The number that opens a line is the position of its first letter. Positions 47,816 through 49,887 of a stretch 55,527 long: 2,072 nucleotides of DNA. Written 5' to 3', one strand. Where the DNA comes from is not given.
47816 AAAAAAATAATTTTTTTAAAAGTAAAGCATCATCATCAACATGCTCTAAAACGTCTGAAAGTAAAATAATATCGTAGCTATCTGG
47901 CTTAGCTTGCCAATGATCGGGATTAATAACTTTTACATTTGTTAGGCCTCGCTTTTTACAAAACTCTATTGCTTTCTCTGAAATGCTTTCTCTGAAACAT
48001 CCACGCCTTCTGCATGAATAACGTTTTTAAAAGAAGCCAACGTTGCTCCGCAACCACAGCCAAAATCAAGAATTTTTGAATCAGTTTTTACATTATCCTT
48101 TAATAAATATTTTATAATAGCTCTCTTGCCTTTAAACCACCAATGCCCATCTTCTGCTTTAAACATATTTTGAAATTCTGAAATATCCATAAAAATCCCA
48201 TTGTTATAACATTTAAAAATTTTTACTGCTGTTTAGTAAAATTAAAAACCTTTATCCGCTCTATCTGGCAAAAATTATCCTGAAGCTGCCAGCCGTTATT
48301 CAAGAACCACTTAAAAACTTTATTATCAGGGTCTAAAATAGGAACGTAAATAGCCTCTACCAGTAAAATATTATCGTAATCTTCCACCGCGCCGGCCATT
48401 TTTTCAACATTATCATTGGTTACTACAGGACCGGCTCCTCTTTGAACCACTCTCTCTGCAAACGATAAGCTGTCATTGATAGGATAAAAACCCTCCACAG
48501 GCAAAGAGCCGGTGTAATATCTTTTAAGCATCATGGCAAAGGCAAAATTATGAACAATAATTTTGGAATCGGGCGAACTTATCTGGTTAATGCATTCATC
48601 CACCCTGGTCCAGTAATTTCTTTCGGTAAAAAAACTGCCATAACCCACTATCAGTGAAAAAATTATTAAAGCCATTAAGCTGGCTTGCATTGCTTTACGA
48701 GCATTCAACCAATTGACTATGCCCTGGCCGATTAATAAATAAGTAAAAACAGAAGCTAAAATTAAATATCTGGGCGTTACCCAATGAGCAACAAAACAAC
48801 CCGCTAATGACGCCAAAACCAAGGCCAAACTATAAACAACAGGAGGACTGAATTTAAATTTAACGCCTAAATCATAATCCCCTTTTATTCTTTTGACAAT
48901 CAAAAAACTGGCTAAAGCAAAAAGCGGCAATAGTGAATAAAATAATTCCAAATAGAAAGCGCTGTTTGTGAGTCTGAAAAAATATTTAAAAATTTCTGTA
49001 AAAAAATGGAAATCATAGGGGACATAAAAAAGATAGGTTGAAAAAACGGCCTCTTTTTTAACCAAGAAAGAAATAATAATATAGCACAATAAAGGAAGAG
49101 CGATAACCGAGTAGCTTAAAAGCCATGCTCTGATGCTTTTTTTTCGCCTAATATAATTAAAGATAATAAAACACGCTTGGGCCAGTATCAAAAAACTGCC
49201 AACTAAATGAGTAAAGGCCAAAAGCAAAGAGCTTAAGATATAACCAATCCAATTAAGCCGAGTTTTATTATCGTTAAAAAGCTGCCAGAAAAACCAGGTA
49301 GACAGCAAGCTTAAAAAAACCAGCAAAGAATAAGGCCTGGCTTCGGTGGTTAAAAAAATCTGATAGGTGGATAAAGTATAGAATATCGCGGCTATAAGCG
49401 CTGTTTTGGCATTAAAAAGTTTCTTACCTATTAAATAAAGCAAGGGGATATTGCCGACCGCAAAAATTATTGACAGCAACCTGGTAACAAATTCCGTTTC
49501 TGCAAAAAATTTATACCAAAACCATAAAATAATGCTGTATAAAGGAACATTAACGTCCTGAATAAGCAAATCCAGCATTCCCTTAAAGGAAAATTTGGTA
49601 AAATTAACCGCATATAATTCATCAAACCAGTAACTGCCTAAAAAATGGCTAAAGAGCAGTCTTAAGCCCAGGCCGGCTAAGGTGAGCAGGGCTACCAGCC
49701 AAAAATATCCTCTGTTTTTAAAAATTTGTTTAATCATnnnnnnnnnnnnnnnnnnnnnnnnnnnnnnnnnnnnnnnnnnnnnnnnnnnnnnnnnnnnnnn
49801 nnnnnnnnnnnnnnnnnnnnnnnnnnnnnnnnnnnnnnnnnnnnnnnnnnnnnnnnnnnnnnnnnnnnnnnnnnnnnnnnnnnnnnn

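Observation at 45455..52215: Glycosylation-type island splitting the type IV pilus locus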

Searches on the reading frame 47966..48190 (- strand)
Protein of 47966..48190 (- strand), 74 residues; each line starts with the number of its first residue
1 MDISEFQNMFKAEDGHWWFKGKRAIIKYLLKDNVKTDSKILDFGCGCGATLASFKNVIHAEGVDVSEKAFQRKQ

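Call 3: search_protein_families(library=pfam, proteins=[window:47966-48190:-], max_evalue=0.01)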
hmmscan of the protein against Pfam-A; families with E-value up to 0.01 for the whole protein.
window:47966-48190:- (74 aa): 5 families
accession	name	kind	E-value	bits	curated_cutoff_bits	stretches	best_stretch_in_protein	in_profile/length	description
PF13489.12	Methyltransf_23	-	0.0002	21.6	27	1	23-69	10-56/164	Methyltransferase domain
PF05175.20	MTS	-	0.0012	19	23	1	21-71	19-69/170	Methyltransferase small domain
PF07021.18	MetW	-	0.0013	18.9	21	1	30-69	7-48/193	Methionine biosynthesis protein MetW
PF13649.12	Methyltransf_25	-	0.0027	18.8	27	1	40-72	1-36/97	Methyltransferase domain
PF01135.25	PCMT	-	0.0038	17.4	20.3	1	28-66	67-103/210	Protein-L-isoaspartate(D-aspartate) O-methyltransferase (PCMT)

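Call 6: search_protein_families(library=ncbifam, proteins=[window:47966-48190:-], max_evalue=0.1)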
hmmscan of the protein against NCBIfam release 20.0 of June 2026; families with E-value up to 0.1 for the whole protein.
window:47966-48190:- (74 aa): 16 families
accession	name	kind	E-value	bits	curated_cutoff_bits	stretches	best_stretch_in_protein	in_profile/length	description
NF045667.1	MTase_DVU1556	equivalog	2e-06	27.4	155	1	33-72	19-60/213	DVU_1556 family methyltransferase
NF045882.1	PLipidMtase_Leg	equivalog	0.00021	21.1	390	1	19-72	25-78/207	phospholipid N-methyltransferase PmtA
TIGR02081.1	metW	equivalog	0.00043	19.9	189.5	1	31-69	8-48/194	methionine biosynthesis protein MetW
NF043040.1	corrin_prot_MT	hypoth_equivalog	0.0028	17.1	180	1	28-68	33-74/216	corrinoid protein-associated methyltransferase CpaM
TIGR02021.1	BchM-ChlM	equivalog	0.003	17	158.9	1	23-70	42-89/218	magnesium protoporphyrin IX methyltransferase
NF011529.0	PRK14968.1-3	equivalog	0.0033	16.9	162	1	28-71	24-70/198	putative methyltransferase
TIGR03534.1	RF_mod_PrmC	equivalog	0.0034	16.9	199.1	1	27-71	78-126/253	peptide chain release factor N(5)-glutamine methyltransferase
TIGR04543.1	ketoArg_3Met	equivalog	0.0036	16.4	425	1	25-72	138-188/336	2-ketoarginine methyltransferase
TIGR02072.1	BioC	equivalog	0.0046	16.8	184.95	1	28-69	26-70/244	malonyl-ACP O-methyltransferase BioC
NF040539.1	AST_met_ArsM_2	exception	0.0047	16.8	240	1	30-72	52-96/262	putative arsinothricin biosynthesis methyltransferase ArsM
TIGR01983.1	UbiG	equivalog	0.033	13.5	102.95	1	33-70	46-84/228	bifunctional 2-polyprenyl-6-hydroxyphenol methylase/3-demethylubiquinol 3-O-methyltransferase UbiG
TIGR00740.1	TIGR00740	equivalog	0.036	13.7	193.3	1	25-64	42-81/239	carboxy-S-adenosyl-L-methionine synthase CmoA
NF008300.0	PRK11088.1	equivalog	0.039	13.4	303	1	22-70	71-125/272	23S rRNA (guanine(745)-N(1))-methyltransferase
NF001785.0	PRK00517.2-2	equivalog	0.051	12.7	188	1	23-70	133-181/282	50S ribosomal protein L11 methyltransferase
TIGR00080.1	pimt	equivalog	0.056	13.3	159.05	1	31-66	74-107/216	protein-L-isoaspartate O-methyltransferase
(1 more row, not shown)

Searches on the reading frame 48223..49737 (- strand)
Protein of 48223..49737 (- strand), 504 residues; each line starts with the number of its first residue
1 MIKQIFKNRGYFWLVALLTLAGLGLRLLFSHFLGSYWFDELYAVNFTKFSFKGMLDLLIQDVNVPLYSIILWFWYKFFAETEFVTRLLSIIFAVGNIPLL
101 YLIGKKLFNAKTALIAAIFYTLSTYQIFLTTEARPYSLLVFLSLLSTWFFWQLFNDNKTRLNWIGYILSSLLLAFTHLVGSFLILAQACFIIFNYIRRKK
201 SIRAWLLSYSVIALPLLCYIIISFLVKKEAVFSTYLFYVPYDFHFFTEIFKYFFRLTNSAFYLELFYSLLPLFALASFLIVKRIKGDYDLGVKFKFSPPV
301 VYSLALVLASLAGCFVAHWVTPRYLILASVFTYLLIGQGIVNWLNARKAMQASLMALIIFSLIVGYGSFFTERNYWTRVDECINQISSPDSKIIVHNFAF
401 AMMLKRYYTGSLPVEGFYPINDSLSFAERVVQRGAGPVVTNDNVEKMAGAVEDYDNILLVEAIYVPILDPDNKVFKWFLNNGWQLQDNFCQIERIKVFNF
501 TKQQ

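Call 3: search_protein_families(library=pfam, proteins=[window:48223-49737:-], max_evalue=0.01)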
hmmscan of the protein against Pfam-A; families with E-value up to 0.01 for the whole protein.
window:48223-49737:- (504 aa): 1 family
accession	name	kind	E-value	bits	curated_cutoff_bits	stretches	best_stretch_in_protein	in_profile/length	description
PF13231.12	PMT_2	-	1.2e-09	39.1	26.1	1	65-216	4-153/160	Dolichyl-phosphate-mannose-protein mannosyltransferase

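Call 6: search_protein_families(library=ncbifam, proteins=[window:48223-49737:-], max_evalue=0.1)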
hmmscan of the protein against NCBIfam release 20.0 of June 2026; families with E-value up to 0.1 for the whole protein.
window:48223-49737:- (504 aa): 1 family
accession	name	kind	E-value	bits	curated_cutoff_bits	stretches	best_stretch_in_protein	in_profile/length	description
NF052499.1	MnslTaseMT1671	equivalog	3.9e-05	22.3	900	1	35-343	48-350/523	mannosyltransferase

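Call 9: search_solved_structures(query=window:48223-49737:-, max_evalue=10, show_alignments=1)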
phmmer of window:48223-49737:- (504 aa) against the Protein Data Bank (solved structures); distinct sequences matched with E-value up to 10: 0.

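Call 17: find_homologous_proteins(query=window:48223-49737:-, max_evalue=0.001)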
Query window:48223-49737:- (504 aa): 28 proteins with E <= 0.001 among 8000 candidates.
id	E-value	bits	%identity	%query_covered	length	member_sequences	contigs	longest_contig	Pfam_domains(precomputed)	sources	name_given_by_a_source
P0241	0.0e+0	1116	100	100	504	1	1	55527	PF13231.13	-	-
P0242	1.0e-176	607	55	99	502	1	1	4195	PF13231.13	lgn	-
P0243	3.6e-141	490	47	95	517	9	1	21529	PF13231.13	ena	-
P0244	6.3e-138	479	53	83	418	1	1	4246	-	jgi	-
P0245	3.6e-14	71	33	28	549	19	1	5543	PF13231.13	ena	-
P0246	2.9e-13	68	31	33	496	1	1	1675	PF13231.13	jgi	jgi:mannosyltransferase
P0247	2.9e-13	68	37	28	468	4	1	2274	PF13231.13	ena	-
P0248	8.3e-13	66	32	34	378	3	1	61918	PF13231.13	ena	-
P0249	1.3e-12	66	26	49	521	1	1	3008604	PF02366.25,PF13231.13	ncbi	-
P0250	1.4e-12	65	33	38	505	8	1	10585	PF13231.13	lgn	-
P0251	1.5e-12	65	31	33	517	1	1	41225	PF13231.13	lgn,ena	-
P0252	2.3e-12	65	30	38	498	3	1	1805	PF13231.13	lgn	-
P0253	1.6e-11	62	26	42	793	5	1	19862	PF13231.13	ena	-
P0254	1.6e-11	62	36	35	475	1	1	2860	PF13231.13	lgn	-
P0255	9.8e-11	59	33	25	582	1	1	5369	PF13231.13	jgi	jgi:hypothetical protein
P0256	6.1e-10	57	35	33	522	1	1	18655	PF13231.13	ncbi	-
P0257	6.6e-10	57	30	34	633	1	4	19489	PF13231.13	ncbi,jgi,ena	-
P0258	7.7e-10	56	30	43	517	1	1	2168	PF13231.13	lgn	-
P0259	8.1e-10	56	34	32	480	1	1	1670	PF13231.13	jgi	jgi:hypothetical protein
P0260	1.2e-8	53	26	37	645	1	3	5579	PF13231.13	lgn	-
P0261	4.3e-8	51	26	56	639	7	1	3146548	PF13231.13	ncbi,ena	-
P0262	7.0e-8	50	32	32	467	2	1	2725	PF13231.13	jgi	jgi:mannosyltransferase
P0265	2.4e-5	42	29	29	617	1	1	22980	PF13231.13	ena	-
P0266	7.6e-5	40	29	22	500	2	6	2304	PF13231.13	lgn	-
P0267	2.5e-4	38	27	35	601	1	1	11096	PF13231.13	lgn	-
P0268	8.1e-4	37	31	21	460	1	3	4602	PF13231.13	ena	-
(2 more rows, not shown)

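Call 20: find_encoding_contigs(protein=P0242, flank=10000, max_places=2)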
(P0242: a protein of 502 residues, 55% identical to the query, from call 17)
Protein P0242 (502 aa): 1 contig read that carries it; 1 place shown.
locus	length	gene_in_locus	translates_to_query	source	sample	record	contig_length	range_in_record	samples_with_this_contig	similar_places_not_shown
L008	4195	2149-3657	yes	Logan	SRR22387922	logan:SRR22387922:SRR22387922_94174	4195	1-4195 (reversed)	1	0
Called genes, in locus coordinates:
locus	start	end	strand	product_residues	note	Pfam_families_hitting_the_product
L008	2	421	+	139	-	?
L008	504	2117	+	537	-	-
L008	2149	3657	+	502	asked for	PF13231:PMT_2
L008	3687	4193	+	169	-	?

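Call 21: find_encoding_contigs(protein=P0243, flank=10000, max_places=2)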
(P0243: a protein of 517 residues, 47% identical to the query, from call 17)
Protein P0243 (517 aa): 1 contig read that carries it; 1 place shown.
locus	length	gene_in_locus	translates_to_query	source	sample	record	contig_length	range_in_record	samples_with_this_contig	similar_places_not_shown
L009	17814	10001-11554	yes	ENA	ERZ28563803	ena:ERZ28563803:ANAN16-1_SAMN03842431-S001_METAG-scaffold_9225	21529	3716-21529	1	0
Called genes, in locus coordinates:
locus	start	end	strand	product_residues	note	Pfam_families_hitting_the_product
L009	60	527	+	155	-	-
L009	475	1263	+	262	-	-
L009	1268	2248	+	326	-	-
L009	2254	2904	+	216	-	PF04350:PilO (faint)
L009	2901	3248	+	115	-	-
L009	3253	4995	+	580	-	PF05157:MshEN, PF00437:T2SSE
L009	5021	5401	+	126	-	PF00072:Response_reg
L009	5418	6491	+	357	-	PF00437:T2SSE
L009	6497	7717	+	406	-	PF28597:T2SSF_N, PF00482:T2SSF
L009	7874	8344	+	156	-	PF07963:N_methyl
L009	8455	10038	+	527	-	-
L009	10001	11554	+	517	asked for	PF13231:PMT_2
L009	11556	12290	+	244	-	PF02353:CMAS, PF13489:Methyltransf_23, PF07021:MetW, PF13847:Methyltransf_31, PF08241:Methyltransf_11, PF08242:Methyltransf_12, PF13649:Methyltransf_25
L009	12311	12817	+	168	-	-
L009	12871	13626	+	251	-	PF06750:A24_N_bact, PF01478:Peptidase_A24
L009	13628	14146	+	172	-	-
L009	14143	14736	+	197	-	-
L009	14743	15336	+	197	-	PF07963:N_methyl (weak)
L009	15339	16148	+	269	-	-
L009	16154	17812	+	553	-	?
